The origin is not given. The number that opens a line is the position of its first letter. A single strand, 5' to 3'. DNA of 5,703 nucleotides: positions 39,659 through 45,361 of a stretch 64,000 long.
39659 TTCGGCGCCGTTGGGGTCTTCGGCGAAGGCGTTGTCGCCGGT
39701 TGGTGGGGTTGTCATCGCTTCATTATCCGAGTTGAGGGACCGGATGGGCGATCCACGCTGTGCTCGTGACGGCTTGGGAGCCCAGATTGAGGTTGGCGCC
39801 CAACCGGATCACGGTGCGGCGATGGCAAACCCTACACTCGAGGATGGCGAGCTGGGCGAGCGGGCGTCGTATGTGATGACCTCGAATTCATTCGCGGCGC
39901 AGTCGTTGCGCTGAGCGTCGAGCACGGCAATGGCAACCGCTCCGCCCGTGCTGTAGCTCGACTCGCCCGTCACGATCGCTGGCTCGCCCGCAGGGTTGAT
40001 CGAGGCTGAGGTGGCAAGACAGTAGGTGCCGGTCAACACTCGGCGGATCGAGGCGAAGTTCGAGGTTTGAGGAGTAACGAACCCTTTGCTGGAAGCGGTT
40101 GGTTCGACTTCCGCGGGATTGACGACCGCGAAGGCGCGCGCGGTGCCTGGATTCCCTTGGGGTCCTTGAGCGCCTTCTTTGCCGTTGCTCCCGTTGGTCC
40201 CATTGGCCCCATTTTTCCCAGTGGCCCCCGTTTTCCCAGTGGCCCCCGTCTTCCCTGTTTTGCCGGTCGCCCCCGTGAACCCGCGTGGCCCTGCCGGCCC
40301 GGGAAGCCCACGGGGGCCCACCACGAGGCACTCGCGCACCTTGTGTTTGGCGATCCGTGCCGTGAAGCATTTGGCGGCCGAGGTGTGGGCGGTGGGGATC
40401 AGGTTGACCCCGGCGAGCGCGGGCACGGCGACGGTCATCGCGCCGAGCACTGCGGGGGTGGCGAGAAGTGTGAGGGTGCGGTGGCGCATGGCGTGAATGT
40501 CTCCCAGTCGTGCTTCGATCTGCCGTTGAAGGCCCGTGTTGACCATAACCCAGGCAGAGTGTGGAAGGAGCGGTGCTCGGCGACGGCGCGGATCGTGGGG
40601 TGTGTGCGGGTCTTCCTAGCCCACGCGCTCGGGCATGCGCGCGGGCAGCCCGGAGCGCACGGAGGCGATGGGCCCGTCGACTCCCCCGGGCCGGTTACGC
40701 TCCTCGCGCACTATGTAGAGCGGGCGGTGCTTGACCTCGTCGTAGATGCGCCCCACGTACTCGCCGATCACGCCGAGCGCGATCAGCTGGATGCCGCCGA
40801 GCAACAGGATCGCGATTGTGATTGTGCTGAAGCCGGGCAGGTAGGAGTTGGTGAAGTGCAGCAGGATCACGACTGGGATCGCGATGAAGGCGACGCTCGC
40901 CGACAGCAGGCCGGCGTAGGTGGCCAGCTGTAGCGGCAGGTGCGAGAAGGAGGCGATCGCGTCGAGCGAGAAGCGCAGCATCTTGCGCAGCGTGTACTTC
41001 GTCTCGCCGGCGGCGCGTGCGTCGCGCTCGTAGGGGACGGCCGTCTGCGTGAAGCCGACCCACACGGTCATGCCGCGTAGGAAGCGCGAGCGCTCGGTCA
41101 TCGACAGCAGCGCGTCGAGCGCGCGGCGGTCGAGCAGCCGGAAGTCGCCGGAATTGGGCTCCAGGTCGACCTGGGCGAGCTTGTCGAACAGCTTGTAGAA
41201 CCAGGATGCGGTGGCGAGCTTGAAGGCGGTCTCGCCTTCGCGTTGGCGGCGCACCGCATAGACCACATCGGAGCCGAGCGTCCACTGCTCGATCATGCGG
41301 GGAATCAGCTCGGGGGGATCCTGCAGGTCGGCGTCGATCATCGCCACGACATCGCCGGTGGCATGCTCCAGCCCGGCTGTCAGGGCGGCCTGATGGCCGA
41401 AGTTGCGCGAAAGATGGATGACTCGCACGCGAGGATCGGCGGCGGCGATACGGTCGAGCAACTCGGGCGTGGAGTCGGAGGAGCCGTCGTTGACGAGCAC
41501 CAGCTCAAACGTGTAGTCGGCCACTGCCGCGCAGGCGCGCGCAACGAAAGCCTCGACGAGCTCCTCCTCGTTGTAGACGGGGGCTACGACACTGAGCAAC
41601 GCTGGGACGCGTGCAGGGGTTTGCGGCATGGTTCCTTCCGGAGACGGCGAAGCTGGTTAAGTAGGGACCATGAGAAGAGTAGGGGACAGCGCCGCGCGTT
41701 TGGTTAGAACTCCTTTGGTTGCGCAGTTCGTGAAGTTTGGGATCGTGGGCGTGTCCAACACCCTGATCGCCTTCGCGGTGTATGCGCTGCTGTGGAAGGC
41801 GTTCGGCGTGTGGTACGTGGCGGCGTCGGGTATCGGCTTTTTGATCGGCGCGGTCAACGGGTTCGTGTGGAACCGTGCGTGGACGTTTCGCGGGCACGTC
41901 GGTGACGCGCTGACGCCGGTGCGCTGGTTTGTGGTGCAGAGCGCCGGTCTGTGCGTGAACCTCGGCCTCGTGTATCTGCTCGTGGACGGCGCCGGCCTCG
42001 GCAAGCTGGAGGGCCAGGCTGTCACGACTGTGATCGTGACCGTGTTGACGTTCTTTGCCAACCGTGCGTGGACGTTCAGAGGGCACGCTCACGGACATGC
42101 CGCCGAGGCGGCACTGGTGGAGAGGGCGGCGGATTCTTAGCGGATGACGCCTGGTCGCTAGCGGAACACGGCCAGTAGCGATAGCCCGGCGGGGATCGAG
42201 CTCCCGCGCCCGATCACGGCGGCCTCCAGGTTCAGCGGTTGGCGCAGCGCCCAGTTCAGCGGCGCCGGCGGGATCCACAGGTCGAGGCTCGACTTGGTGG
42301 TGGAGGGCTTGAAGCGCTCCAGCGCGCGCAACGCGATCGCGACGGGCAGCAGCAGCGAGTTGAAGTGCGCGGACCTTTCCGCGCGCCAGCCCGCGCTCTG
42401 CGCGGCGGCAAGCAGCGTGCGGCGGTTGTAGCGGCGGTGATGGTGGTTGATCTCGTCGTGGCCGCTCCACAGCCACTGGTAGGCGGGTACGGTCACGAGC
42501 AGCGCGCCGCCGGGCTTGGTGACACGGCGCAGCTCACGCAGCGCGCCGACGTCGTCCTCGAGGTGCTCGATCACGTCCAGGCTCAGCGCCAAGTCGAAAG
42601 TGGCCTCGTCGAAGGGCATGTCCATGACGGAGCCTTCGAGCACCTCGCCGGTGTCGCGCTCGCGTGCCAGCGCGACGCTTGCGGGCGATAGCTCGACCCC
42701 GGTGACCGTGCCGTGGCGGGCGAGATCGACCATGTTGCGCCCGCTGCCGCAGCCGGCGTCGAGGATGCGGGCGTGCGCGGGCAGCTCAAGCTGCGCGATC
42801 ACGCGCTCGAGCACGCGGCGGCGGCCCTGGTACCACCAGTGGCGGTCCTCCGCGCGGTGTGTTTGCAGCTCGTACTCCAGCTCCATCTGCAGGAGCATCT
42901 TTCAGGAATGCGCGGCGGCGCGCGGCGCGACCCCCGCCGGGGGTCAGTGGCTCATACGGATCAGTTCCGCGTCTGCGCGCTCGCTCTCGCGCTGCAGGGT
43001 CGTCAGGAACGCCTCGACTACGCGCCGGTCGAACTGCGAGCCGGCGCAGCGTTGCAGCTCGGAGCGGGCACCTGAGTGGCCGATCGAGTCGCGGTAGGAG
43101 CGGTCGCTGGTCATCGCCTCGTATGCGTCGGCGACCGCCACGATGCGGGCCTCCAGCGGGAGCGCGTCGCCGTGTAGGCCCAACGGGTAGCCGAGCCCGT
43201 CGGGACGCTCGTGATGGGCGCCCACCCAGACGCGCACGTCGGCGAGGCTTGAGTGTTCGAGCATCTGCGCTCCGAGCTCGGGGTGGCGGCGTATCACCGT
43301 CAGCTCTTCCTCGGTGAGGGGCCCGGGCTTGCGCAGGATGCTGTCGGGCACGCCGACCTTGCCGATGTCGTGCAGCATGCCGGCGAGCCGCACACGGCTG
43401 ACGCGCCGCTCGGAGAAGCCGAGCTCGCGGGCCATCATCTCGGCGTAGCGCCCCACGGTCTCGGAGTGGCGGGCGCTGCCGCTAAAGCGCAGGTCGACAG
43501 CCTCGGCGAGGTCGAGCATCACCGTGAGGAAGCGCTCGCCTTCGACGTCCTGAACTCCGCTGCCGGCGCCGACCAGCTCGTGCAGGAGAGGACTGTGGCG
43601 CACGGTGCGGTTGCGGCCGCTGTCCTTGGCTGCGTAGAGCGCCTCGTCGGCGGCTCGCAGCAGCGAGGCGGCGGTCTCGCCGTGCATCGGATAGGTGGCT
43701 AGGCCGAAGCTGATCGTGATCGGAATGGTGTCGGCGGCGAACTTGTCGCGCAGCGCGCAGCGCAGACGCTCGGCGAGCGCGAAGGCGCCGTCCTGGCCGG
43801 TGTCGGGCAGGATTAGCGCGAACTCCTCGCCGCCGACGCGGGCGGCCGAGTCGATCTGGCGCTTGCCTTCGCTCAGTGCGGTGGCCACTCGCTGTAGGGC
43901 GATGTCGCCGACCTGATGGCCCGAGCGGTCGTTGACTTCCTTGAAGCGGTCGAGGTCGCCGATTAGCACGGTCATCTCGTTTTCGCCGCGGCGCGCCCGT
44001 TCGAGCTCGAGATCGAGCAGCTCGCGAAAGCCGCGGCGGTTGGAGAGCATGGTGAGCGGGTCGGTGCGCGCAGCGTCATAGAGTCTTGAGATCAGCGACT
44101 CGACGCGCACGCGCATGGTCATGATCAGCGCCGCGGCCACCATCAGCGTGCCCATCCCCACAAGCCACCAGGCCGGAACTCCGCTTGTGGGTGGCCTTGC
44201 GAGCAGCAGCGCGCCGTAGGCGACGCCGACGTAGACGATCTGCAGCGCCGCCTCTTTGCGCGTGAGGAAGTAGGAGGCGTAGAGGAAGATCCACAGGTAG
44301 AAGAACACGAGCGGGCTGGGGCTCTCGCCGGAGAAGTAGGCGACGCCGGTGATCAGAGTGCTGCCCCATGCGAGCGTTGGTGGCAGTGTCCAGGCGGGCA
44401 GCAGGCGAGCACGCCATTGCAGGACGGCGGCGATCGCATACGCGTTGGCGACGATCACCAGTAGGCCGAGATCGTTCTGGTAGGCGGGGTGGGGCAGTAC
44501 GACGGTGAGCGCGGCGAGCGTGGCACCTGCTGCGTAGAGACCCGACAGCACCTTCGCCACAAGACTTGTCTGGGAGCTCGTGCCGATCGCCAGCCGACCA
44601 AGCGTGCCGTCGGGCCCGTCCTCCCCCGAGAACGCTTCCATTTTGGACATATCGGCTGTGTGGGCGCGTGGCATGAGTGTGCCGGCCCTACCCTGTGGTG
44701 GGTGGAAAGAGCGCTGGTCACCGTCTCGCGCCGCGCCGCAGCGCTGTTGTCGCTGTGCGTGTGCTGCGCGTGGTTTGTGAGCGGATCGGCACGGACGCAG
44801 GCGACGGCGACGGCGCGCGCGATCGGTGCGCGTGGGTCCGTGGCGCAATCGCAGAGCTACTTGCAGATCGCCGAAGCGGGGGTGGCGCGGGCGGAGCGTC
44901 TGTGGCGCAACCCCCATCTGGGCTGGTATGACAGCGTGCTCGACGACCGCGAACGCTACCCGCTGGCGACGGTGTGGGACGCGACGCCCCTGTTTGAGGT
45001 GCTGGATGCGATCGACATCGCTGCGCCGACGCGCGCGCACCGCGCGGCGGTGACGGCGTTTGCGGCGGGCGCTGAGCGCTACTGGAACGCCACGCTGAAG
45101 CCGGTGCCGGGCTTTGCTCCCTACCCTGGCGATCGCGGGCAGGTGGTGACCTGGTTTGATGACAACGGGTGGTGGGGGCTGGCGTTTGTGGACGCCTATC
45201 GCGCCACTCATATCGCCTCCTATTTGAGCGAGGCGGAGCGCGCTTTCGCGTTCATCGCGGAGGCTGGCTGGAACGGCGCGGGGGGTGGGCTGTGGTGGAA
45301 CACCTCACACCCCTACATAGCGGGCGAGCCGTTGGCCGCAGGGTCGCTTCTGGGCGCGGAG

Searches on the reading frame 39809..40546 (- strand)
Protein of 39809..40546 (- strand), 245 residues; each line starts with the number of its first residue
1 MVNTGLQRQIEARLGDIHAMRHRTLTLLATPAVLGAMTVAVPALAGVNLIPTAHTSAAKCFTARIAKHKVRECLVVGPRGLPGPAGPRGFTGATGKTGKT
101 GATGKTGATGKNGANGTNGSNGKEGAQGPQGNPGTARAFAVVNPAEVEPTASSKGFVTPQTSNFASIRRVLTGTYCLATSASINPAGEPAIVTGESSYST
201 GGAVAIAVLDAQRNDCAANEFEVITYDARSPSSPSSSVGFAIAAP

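Call 6: search_protein_families(library=pfam, proteins=[window:39809-40546:-], max_evalue=0.001)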
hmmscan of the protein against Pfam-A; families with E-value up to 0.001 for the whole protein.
window:39809-40546:- (245 aa): 1 family
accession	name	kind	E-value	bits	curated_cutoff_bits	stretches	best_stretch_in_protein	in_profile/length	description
PF01391.23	Collagen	-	1.1e-09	38.4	27.2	1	77-135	1-59/60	Collagen triple helix repeat (20 copies)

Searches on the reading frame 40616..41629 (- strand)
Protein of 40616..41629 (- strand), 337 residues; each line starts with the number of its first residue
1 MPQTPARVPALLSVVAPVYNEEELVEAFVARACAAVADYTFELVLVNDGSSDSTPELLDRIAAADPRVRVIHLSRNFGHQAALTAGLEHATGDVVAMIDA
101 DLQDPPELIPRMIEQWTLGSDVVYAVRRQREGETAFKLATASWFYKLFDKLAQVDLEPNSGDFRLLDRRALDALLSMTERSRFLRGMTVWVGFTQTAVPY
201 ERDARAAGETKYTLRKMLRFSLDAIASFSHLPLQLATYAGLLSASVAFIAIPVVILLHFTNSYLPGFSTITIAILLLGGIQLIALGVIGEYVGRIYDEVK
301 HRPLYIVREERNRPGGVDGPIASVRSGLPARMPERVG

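Call 75: search_protein_families(library=pfam, proteins=[window:40616-41629:-], max_evalue=0.001)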
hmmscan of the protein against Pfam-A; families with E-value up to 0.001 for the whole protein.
window:40616-41629:- (337 aa): 3 families
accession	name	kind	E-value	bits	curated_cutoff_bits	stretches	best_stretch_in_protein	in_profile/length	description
PF00535.33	Glycos_transf_2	-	2.2e-36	125.8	23.3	1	13-174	1-167/168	Glycosyl transferase family 2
PF10111.15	Glyco_tranf_2_2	-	1.2e-08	35.2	27.3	1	13-102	1-92/276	Glycosyltransferase like family 2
PF13641.12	Glyco_tranf_2_3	-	9e-08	32.8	27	1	9-137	1-133/230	Glycosyltransferase like family 2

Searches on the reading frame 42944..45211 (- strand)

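Call 75: search_protein_families(library=pfam, proteins=[window:42944-45211:-], max_evalue=0.001)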
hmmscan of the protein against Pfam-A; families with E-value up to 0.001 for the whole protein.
window:42944-45211:- (755 aa): 4 families
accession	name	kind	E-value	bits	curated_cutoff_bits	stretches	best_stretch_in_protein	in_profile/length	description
PF00990.26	GGDEF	-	6.8e-43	146.7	23.8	1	382-535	2-161/161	Diguanylate cyclase, GGDEF domain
PF13487.12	HD_5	-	2.8e-37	128.5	27.2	1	571-731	6-170/170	HD domain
PF01966.28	HD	-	1.1e-22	81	22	1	581-700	3-116/116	HD domain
PF08668.18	HDOD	-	2.7e-05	24.2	22.9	1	571-621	87-135/196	HDOD domain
